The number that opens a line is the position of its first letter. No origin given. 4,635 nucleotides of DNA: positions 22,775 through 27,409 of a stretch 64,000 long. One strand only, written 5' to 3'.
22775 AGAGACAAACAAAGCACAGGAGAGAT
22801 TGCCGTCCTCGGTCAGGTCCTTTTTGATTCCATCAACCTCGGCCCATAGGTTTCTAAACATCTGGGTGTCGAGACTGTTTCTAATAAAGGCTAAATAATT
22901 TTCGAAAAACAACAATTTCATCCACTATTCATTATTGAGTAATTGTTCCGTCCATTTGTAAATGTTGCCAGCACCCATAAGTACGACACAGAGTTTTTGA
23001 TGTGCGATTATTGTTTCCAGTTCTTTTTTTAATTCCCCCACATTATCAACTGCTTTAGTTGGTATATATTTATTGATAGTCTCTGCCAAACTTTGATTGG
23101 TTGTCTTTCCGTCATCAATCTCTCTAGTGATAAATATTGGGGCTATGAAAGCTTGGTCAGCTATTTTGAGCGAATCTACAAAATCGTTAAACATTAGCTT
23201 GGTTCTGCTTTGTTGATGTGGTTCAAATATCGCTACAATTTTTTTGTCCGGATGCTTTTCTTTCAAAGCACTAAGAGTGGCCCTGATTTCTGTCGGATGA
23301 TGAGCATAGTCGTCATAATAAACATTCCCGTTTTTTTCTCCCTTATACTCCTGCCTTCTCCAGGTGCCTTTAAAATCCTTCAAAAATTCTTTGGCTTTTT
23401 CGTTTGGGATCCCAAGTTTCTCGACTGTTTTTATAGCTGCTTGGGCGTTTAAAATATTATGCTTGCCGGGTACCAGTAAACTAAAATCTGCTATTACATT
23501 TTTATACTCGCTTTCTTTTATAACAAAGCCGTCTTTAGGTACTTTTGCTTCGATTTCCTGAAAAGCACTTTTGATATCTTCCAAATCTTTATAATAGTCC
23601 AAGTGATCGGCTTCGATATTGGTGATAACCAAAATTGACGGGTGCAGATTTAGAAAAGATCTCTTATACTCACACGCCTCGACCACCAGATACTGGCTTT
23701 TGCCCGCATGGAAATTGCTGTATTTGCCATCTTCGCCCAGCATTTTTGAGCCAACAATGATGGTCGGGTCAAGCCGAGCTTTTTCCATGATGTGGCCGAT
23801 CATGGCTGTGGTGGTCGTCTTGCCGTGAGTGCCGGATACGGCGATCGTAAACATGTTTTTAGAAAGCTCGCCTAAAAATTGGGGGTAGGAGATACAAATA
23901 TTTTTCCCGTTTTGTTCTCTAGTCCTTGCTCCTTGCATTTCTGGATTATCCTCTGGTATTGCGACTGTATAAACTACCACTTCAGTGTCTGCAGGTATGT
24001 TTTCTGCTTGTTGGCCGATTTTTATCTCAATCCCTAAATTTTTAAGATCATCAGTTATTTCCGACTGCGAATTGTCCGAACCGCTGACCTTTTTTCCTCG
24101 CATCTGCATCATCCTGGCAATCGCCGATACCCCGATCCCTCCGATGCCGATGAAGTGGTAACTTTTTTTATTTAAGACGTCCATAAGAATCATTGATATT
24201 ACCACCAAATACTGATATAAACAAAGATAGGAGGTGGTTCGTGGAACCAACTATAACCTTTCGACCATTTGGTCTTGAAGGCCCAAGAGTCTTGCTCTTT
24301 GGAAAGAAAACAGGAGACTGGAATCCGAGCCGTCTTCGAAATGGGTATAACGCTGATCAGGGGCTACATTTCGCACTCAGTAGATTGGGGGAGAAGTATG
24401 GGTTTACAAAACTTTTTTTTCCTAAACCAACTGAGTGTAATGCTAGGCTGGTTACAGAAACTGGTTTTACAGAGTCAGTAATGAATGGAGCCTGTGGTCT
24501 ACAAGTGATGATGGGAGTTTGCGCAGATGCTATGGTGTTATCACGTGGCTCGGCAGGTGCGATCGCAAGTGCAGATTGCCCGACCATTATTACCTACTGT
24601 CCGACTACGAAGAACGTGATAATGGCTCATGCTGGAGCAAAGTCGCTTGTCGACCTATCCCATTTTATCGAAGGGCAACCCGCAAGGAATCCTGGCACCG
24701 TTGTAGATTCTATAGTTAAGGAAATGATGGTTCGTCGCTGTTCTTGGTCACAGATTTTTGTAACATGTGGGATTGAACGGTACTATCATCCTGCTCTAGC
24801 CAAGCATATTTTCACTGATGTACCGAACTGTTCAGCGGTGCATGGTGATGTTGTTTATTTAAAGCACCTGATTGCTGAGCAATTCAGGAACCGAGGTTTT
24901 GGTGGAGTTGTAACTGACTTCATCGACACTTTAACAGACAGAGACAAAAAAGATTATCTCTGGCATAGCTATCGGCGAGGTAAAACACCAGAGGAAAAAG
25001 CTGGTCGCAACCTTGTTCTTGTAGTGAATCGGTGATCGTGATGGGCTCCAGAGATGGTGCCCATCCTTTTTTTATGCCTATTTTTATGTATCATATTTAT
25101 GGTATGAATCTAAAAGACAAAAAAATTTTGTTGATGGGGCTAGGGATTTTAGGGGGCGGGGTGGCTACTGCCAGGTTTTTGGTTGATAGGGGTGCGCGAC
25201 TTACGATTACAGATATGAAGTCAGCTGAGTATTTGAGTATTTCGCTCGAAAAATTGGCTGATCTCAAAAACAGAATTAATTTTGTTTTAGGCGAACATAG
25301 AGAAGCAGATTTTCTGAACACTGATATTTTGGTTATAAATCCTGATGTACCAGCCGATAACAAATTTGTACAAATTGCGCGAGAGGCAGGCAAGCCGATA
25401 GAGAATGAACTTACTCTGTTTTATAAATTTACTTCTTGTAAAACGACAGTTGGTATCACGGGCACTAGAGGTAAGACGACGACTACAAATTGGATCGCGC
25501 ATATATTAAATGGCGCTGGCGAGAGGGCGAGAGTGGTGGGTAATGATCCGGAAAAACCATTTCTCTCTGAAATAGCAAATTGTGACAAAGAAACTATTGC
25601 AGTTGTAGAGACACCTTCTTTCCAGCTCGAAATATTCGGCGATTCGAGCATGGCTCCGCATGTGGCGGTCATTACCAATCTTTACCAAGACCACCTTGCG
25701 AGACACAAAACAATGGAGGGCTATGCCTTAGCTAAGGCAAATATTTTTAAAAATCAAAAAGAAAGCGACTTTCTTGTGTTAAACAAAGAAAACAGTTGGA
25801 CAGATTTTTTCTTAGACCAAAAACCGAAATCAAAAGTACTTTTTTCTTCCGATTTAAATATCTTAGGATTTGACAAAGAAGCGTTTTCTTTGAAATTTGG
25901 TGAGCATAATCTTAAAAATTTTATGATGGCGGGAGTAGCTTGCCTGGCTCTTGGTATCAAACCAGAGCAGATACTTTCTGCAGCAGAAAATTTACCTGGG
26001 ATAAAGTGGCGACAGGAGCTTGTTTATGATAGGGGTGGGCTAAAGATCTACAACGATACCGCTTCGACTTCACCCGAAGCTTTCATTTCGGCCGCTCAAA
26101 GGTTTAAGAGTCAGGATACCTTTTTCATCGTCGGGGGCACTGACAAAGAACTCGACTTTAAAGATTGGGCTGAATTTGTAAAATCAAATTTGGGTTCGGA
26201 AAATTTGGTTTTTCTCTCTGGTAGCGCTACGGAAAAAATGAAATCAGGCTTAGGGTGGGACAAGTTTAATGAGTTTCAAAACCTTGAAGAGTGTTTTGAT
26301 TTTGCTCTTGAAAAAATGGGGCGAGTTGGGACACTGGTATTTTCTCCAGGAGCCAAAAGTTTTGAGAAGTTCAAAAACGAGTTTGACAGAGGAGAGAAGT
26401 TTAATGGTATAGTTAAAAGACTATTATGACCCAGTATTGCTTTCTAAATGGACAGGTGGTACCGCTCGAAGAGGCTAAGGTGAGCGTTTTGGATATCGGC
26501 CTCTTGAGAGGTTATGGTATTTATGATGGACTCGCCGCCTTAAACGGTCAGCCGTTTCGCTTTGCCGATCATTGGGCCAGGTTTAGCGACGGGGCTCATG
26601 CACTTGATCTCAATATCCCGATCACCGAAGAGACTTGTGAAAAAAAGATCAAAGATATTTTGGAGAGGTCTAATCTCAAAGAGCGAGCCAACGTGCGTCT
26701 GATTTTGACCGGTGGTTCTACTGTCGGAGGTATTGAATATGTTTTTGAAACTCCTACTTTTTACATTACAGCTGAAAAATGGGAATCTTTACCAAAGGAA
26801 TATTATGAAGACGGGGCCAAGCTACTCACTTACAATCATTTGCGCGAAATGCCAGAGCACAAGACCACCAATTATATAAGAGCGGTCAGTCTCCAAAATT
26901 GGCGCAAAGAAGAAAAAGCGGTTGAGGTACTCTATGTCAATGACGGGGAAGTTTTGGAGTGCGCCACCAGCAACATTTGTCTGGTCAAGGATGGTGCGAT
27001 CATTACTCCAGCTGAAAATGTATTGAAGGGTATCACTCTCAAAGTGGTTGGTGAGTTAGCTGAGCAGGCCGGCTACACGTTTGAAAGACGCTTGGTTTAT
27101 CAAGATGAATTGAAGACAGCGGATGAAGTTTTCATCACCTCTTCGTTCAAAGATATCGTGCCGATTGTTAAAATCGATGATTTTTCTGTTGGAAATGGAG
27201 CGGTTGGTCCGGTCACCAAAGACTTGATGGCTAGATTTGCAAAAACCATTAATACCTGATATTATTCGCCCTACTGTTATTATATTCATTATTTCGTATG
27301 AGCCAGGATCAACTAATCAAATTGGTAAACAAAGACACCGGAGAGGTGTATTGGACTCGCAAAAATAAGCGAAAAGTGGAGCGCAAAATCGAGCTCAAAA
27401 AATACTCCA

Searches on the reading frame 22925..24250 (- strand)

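Call 8: search_protein_families(library=pfam, proteins=[window:22925-24250:-], max_evalue=0.001)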
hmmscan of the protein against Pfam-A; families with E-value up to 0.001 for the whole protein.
window:22925-24250:- (441 aa): 3 families
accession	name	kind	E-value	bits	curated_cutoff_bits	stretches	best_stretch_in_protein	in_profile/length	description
PF01225.30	Mur_ligase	-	8.3e-22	77.8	21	1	31-131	2-92/95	Mur ligase family, catalytic domain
PF08245.18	Mur_ligase_M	-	4.7e-19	69.6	24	1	138-244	1-120/200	Mur ligase middle domain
PF02875.26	Mur_ligase_C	-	2.6e-16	61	28.4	1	298-428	1-127/127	Mur ligase, glutamate ligase domain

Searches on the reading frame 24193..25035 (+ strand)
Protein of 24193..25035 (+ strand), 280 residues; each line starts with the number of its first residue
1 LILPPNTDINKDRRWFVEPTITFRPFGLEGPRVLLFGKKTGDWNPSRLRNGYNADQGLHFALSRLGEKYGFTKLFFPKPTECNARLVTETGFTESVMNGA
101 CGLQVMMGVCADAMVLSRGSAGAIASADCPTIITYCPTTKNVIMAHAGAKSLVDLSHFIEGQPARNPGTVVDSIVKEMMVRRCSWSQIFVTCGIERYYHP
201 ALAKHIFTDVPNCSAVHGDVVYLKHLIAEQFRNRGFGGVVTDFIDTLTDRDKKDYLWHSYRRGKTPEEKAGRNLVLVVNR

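Call 8: search_protein_families(library=pfam, proteins=[window:24193-25035:+], max_evalue=0.001)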
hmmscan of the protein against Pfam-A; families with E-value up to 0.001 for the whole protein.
window:24193-25035:+ (280 aa): 0 families

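Call 59: search_protein_families(library=pfam, proteins=[window:24193-25035:+], max_evalue=0.01)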
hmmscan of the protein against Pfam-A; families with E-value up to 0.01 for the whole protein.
window:24193-25035:+ (280 aa): 1 family
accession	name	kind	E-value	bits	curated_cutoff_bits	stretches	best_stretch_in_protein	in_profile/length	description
PF02578.20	Cu-oxidase_4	-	0.0027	17.6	22.9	0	111-154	78-122/238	Multi-copper polyphenol oxidoreductase laccase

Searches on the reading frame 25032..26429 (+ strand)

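Call 8: search_protein_families(library=pfam, proteins=[window:25032-26429:+], max_evalue=0.001)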
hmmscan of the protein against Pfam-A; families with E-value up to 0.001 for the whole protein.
window:25032-26429:+ (465 aa): 2 families
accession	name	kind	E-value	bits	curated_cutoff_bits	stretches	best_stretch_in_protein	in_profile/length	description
PF08245.18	Mur_ligase_M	-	3.7e-27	96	24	1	142-269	1-140/200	Mur ligase middle domain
PF21799.2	MurD-like_N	-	1.4e-09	38.5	27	1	30-123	1-86/88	Mur ligase MurD-like, N-terminal domain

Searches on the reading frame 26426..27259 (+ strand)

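Call 8: search_protein_families(library=pfam, proteins=[window:26426-27259:+], max_evalue=0.001)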
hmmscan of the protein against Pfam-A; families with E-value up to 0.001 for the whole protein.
window:26426-27259:+ (277 aa): 1 family
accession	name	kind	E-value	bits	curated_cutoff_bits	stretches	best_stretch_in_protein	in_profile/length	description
PF01063.24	Aminotran_4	-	1.7e-46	159.3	28.5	1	31-250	1-223/223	Amino-transferase class IV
